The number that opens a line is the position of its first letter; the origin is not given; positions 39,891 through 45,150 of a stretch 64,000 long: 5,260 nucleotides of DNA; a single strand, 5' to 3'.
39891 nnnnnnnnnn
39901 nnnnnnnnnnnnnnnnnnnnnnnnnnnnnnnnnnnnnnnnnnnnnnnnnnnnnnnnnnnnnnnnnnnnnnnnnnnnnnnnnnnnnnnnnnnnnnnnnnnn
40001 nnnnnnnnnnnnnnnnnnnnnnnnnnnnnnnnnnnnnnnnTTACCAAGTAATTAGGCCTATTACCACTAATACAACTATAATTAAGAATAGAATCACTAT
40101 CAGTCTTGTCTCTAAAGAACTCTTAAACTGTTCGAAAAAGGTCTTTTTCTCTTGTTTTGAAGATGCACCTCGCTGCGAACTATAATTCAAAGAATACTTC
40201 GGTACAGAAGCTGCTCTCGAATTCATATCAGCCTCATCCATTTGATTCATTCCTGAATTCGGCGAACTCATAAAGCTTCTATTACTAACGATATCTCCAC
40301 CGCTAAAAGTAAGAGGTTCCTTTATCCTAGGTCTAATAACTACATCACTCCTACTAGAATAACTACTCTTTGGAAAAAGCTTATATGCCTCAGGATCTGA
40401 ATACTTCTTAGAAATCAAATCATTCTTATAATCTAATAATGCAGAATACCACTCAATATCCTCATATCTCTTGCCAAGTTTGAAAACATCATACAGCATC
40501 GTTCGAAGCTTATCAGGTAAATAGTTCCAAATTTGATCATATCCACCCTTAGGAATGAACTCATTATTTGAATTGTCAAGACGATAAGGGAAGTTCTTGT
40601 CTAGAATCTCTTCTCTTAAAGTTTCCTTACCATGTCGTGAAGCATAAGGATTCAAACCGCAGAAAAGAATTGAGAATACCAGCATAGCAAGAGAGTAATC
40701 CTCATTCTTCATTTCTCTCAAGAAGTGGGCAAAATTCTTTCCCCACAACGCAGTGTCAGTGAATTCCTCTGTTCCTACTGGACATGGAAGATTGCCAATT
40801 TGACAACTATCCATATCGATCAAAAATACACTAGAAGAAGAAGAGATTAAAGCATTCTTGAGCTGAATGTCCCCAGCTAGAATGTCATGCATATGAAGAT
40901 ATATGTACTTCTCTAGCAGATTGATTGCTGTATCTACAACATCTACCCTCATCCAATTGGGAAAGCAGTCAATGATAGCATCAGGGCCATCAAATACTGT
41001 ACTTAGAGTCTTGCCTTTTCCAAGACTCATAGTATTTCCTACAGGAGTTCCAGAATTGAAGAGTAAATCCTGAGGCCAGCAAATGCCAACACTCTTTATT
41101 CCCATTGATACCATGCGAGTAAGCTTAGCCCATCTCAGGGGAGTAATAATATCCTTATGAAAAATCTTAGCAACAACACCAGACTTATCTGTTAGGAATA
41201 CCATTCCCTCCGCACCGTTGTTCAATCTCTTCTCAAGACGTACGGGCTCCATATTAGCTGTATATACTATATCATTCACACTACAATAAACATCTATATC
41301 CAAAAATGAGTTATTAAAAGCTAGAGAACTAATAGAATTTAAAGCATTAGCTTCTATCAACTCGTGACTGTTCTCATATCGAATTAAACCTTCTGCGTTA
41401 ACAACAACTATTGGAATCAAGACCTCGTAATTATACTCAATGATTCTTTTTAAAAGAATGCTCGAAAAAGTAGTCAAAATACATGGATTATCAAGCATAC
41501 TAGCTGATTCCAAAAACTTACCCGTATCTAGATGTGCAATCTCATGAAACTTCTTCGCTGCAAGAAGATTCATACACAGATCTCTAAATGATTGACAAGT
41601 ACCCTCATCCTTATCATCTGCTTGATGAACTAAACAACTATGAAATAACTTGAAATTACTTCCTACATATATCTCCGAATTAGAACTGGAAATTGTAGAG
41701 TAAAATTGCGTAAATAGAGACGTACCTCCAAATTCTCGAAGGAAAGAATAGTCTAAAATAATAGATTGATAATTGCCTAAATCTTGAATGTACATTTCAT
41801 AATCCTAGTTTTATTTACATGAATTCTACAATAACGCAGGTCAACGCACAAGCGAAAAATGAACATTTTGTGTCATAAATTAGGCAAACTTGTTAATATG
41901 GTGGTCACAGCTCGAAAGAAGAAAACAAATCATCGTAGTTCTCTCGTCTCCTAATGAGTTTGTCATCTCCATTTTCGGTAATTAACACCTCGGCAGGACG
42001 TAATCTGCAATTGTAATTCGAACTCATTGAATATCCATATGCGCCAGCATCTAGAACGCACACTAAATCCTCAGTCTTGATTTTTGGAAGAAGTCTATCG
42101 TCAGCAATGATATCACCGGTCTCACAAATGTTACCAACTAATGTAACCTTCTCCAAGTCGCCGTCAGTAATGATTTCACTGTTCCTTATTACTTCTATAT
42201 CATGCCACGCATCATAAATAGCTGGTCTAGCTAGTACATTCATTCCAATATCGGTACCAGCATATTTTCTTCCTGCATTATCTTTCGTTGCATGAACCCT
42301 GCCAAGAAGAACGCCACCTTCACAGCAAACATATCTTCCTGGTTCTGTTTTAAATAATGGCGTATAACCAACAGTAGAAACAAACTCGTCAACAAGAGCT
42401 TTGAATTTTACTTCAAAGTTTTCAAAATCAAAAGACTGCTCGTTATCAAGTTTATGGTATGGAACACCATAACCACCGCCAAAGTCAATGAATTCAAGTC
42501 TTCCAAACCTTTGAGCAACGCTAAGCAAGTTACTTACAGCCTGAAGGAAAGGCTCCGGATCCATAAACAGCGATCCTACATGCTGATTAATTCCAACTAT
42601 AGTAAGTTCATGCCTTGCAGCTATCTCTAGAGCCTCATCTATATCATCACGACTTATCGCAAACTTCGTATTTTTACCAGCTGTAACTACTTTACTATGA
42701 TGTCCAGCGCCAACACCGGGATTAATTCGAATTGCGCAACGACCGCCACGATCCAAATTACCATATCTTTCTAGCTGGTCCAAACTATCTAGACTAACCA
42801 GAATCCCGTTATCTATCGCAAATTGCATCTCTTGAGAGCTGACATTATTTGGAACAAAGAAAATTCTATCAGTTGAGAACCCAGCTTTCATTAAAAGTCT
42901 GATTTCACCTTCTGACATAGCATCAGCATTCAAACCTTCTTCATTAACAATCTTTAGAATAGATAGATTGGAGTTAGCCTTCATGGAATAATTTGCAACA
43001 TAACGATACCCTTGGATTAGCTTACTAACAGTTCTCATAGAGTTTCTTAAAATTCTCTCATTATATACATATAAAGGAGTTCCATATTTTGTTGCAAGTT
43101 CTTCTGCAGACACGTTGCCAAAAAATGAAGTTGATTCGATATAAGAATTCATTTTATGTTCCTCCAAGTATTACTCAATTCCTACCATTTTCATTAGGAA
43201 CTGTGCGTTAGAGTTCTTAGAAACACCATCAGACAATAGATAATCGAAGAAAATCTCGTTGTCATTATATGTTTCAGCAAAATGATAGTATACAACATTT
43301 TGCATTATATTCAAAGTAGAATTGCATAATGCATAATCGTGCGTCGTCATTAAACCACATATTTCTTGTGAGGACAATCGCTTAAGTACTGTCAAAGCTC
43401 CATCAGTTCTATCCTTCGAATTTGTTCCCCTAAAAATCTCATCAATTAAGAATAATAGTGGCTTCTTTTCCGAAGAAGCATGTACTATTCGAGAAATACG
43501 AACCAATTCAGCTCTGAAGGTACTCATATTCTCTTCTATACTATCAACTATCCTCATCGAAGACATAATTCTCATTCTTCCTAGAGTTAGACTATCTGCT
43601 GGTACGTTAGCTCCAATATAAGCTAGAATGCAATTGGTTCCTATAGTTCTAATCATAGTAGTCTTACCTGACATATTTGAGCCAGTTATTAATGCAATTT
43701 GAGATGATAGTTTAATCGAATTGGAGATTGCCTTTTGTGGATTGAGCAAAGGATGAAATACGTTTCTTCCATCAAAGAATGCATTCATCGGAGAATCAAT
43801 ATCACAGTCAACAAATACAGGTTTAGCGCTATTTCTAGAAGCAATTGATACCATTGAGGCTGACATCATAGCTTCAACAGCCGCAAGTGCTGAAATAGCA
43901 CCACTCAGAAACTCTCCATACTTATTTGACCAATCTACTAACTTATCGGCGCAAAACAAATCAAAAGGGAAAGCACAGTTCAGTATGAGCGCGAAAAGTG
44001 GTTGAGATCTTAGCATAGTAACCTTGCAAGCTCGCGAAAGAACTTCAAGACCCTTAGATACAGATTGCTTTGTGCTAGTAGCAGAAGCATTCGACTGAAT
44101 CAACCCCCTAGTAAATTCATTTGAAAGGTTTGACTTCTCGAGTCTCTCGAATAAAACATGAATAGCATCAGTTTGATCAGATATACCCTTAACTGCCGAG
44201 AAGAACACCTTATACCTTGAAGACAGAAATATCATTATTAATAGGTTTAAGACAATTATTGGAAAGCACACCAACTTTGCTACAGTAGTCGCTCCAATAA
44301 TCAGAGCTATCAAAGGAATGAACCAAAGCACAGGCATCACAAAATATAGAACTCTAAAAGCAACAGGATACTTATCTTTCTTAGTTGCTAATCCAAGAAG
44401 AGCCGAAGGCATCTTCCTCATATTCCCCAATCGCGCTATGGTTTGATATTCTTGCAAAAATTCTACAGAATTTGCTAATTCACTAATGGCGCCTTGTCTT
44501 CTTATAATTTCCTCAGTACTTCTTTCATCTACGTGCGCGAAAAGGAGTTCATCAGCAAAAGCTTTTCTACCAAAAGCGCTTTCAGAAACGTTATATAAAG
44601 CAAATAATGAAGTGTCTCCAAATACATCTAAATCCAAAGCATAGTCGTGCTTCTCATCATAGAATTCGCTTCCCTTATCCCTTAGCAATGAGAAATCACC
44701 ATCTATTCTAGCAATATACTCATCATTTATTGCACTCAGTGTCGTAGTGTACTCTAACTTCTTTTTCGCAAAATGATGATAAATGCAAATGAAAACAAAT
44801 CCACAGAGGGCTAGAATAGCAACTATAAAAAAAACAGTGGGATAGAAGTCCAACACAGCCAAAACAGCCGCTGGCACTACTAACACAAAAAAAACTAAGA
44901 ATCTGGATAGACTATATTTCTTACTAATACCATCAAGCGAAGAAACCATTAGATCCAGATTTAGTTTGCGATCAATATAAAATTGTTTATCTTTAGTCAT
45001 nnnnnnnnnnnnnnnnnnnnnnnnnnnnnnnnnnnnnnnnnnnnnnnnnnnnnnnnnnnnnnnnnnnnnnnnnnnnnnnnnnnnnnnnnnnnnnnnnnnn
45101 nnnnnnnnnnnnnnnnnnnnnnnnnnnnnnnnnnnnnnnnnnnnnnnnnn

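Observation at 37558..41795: Four-gene membrane-anchored kinase-vWA-phosphatase switch (TerY-P/YegILK variant) with an extra charged gene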

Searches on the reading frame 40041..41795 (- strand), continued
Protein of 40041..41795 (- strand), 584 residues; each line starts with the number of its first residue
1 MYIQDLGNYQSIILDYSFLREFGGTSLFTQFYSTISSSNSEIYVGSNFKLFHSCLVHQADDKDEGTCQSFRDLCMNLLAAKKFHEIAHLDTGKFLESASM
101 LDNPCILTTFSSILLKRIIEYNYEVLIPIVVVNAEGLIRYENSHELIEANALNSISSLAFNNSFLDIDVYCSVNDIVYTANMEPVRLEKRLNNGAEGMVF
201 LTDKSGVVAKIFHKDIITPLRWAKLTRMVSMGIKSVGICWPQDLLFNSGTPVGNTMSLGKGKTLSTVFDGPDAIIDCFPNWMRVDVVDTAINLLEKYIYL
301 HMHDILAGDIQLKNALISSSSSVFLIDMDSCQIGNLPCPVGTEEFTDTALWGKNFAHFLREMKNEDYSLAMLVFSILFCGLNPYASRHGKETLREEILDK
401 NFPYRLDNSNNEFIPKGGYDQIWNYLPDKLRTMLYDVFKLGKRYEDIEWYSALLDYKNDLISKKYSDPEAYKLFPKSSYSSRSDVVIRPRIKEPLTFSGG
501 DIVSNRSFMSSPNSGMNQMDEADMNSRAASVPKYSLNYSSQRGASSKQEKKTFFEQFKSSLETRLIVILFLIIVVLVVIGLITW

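Call 73: find_related_loci(query=P0157, collection=genome_contigs, flank=5000)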
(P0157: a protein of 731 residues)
Query P0157 (731 aa) in genome_contigs; peptide patterns used: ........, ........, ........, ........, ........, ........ (x = any residue, [..] = any of these).
37 stretches matched a pattern; 13 encode a relative of the query (tblastn E <= 1e-3); 13 distinct loci.
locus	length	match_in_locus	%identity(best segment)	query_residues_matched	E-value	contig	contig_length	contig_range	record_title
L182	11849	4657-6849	88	1-731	0e+0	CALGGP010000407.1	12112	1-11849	MAG TPA_asm: uncultured Selenomonadales bacterium isolate ERR1278103_bin.24_CONCOCT_v1.1_MAG genome assembly, contig: ER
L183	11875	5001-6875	48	6-632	0e+0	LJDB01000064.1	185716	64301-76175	Candidatus Epulonipiscium fishelsonii isolate SCG-B11WGA-EpuloA1 SCGB11WGA_58, whole genome shotgun sequence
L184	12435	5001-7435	47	9-721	0e+0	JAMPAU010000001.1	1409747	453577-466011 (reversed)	MAG: Ruminococcus flavefaciens isolate NALB_7813_7 Scaffold_#1__SCF_001__1408647_bp, whole genome shotgun sequence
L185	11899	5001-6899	47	1-632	0e+0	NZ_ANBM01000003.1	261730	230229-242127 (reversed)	Anaerovibrio sp. JC8 JC8_003, whole genome shotgun sequence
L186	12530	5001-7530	44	5-707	3e-175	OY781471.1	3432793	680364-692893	MAG: Tissierellales bacterium isolate f5db3f26-e30e-4500-98bb-a46faba182b7 genome assembly, chromosome: 1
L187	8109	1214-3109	45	12-632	2e-165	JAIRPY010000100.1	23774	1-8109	MAG: Spirochaetaceae bacterium isolate Cf509_bin66 k119_1250002, whole genome shotgun sequence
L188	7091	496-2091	50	1-522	6e-161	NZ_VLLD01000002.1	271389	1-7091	Treponema putidum strain ATCC 700334 JM98DRAFT_scaffold00002.2, whole genome shotgun sequence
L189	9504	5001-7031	34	14-698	1e-113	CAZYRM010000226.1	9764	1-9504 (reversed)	MAG TPA_asm: uncultured Planctomycetia bacterium isolate binchicken_co248_153 genome assembly, contig: NODE_9884_length_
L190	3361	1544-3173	70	2-543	2e-144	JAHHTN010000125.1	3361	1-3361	MAG: Faecalimonas sp. isolate MAG083 MAG083_125, whole genome shotgun sequence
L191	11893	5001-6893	33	19-635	3e-104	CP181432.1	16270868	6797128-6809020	Sorangium sp. So ce1128 chromosome, complete genome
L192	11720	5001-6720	47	20-551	3e-90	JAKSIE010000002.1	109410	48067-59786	MAG: Fibrobacter sp. isolate Horse_feces13 MAG013_2, whole genome shotgun sequence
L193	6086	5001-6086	43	11-371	1e-85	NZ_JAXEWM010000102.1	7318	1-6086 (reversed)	MAG: Intestinibacter sp. isolate SUG3027 k141_252026, whole genome shotgun sequence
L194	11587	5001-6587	33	182-706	5e-82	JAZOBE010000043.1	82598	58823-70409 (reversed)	MAG: Eubacteriales bacterium isolate T1900044759_TS20190225.MAGScoT_cleanbin_000006 SGB_2338_k141_1301671, whole genome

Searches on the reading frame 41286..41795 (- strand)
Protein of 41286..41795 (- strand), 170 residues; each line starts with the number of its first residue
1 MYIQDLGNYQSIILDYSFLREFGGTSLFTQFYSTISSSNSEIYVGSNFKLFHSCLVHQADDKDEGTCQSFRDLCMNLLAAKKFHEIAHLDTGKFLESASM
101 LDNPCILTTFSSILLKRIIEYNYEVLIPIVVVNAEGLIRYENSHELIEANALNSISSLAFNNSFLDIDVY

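Call 38: predict_structure(alignment_id=A2)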
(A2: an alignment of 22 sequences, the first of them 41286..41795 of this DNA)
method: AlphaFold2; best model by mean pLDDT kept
length: 170 residues; sequences in the alignment: 22
mean_pLDDT: 82.8   pTM: 0.76
mean pLDDT of the five models: 82.8, 81.0, 80.9, 80.7, 79.1
residues with pLDDT >= 90: 84; 70-90: 50; 50-70: 32; < 50: 4
segments of 3 or more residues with pLDDT < 50: 58-60
pLDDT, mean of each block of 10 residues (from residue 1): 86 92 90 92 80 52 75 86 89 93 95 91 93 91 91 57 54
secondary structure, 60 per line:
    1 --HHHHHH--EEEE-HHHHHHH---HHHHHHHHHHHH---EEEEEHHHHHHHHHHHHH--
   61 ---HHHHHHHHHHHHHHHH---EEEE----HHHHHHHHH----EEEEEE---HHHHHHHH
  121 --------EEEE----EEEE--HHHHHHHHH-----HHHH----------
elements in order: H3-8 E11-14 H16-22 H26-37 E41-45 H46-58 H64-79 E83-86 H91-99 E104-109 H113-120 E129-132 E137-140 H143-151 H157-160

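Call 42: fold_search(model_id=the predicted structure, library=pdb)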
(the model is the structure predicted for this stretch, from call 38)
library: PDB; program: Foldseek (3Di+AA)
matches with E <= 10: 881; with E <= 0.001: 0
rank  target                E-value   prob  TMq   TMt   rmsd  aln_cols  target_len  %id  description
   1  2gpy_B                3.8e-03  0.97  0.36  0.33   6.2       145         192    8  Crystal structure of putative O-methyltransferase from Bacillus halodurans (released 2006-06-06)
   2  6zqd_UX               4.6e-03  1.00  0.45  0.46   4.8       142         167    9  Cryo-EM structure of the 90S pre-ribosome from Saccharomyces cerevisiae, state Post-A1 (released 2020-09-23)
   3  5oql_P                1.3e-02  0.99  0.45  0.41   4.8       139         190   13  Cryo-EM structure of the 90S pre-ribosome from Chaetomium thermophilum (released 2017-10-11)
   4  3c3p_C                1.5e-02  0.89  0.37  0.33   7.9       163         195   12  Crystal structure of a methyltransferase (NP_951602.1) from Geobacter sulfurreducens at 1.90 A resolution (released 2008-02-05)
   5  6umq_A                1.6e-02  0.85  0.35  0.18   6.7       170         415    9  Structure of DUF89 (released 2020-07-29)
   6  7wm6_B                1.8e-02  0.90  0.35  0.33   6.4       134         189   11  Crystal structure of SAH-bound TrmM from Mycoplasma capricolum (released 2022-06-29)
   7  1o4w                  1.9e-02  0.98  0.44  0.56   4.7       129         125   10  CRYSTAL STRUCTURE OF a PIN (PILT N-TERMINUS) DOMAIN CONTAINING PROTEIN (AF0591) FROM ARCHAEOGLOBUS FULGIDUS AT 1.90 A RE (released 2003-07-29)
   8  5yz4                  1.9e-02  0.97  0.45  0.54   4.7       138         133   12  Structure of the PIN domain endonuclease Utp24 (released 2018-12-19)
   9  2ip2_A                1.9e-02  0.87  0.33  0.19   6.5       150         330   13  Structure of the Pyocyanin Biosynthetic Protein PhzM (released 2006-10-24)
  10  6umr_A                1.9e-02  0.85  0.36  0.18   7.1       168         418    9  Structure of DUF89 - D291A mutant (released 2020-07-29)
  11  6fnr_A                1.9e-02  0.84  0.38  0.23  10.8       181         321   11  Ergothioneine-biosynthetic methyltransferase EgtD in complex with chlorohistidine (released 2018-06-13)
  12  3c3p_B                2.0e-02  0.85  0.34  0.31   6.6       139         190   12  Crystal structure of a methyltransferase (NP_951602.1) from Geobacter sulfurreducens at 1.90 A resolution (released 2008-02-05)
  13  5zw3_B                2.1e-02  0.91  0.37  0.33   6.0       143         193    9  Crystal Structure of TrmR from B. subtilis (released 2018-07-11)
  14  2gpy_A                2.3e-02  0.91  0.39  0.36   5.8       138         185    9  Crystal structure of putative O-methyltransferase from Bacillus halodurans (released 2006-06-06)
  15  3ntv_B                2.3e-02  0.91  0.36  0.31   6.3       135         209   10  Crystal structure of a putative caffeoyl-CoA O-methyltransferase from Staphylococcus aureus (released 2011-07-06)
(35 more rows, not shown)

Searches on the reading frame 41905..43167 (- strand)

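Call 51: search_protein_families(library=pfam, proteins=[window:41905-43167:-], max_evalue=0.001)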
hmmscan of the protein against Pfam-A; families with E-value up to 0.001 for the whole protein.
window:41905-43167:- (420 aa): 2 families
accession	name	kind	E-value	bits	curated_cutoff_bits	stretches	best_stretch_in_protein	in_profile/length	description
PF02784.22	Orn_Arg_deC_N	-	2.2e-41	142.3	23.4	1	42-280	6-245/247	Pyridoxal-dependent decarboxylase, pyridoxal binding domain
PF00278.28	Orn_DAP_Arg_deC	-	3e-21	75.9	23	1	260-375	5-95/95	Pyridoxal-dependent decarboxylase, C-terminal sheet domain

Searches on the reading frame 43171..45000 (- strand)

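Call 51: search_protein_families(library=pfam, proteins=[window:43171-45000:-], max_evalue=0.001)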
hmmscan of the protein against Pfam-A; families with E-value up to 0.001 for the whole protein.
window:43171-45000:- (609 aa): 1 family
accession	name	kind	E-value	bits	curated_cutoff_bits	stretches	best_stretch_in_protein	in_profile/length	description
PF00488.27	MutS_V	-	8.1e-27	94.8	30.2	1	437-598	2-162/188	MutS domain V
